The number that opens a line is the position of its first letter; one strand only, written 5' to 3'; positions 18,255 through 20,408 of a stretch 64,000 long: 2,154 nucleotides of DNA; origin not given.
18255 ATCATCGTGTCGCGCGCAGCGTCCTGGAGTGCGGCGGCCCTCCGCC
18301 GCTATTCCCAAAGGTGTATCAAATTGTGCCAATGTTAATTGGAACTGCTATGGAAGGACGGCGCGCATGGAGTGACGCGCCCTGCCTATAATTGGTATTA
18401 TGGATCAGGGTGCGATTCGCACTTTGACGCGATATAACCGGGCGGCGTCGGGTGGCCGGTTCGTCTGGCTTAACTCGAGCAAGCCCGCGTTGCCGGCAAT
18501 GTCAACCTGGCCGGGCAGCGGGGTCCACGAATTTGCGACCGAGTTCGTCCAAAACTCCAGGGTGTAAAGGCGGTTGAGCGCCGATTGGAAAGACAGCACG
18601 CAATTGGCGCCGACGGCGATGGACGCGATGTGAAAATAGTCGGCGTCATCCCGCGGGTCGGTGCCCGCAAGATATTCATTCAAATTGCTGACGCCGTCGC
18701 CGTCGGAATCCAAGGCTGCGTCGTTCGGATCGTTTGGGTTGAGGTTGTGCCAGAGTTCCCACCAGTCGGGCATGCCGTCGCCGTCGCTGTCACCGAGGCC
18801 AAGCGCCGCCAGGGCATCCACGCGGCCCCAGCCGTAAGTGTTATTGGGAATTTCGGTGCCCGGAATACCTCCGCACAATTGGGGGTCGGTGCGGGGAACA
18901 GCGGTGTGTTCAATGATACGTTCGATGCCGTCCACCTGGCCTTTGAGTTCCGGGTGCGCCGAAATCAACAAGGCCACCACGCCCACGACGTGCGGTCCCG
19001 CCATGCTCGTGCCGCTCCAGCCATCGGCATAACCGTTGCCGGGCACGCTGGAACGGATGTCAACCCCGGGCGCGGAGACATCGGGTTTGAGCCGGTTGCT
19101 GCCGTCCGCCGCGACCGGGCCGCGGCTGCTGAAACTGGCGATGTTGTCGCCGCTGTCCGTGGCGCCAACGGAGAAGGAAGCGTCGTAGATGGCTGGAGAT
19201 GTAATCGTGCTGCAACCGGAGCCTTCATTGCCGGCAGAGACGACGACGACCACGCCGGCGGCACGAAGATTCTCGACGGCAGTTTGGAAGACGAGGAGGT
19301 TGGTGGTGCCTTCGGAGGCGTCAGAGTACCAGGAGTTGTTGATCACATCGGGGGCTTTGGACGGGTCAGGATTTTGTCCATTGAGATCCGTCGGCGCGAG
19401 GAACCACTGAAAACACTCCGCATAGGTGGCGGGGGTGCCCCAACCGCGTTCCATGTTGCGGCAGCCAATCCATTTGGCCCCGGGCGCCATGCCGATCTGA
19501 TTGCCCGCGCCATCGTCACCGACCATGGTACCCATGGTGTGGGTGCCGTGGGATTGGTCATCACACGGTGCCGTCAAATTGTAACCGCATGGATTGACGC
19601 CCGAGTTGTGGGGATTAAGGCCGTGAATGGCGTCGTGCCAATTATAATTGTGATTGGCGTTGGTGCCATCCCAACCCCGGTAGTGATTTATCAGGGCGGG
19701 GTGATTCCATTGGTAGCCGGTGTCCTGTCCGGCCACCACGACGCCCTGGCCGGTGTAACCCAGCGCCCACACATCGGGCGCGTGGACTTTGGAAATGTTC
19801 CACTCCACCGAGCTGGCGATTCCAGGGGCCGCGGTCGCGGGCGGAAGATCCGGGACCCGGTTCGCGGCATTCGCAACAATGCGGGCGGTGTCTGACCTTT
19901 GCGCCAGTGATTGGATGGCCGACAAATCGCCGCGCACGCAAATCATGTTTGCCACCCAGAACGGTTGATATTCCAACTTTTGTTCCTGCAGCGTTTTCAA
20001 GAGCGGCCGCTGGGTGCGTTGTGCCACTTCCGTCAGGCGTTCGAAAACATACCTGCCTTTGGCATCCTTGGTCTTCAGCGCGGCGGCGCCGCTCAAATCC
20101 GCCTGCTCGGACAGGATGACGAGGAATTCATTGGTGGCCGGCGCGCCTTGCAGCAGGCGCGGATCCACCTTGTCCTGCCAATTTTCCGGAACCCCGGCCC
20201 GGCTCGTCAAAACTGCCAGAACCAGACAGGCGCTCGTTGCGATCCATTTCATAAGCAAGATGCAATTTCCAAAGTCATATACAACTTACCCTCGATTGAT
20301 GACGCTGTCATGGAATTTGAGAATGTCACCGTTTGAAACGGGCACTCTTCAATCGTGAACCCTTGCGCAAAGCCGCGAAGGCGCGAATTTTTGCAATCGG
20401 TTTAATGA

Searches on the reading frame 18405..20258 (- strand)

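Call 52: search_protein_families(library=pfam, proteins=[window:18405-20258:-], max_evalue=0.00001)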
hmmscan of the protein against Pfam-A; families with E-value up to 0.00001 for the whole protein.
window:18405-20258:- (617 aa): 2 families
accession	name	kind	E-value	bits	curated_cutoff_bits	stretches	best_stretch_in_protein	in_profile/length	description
PF00082.27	Peptidase_S8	-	3e-43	148.6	21.8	1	170-478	1-288/288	Subtilase family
PF18884.5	TSP3_bac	-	5.4e-06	26.6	25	0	490-511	1-22/22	Bacterial TSP3 repeat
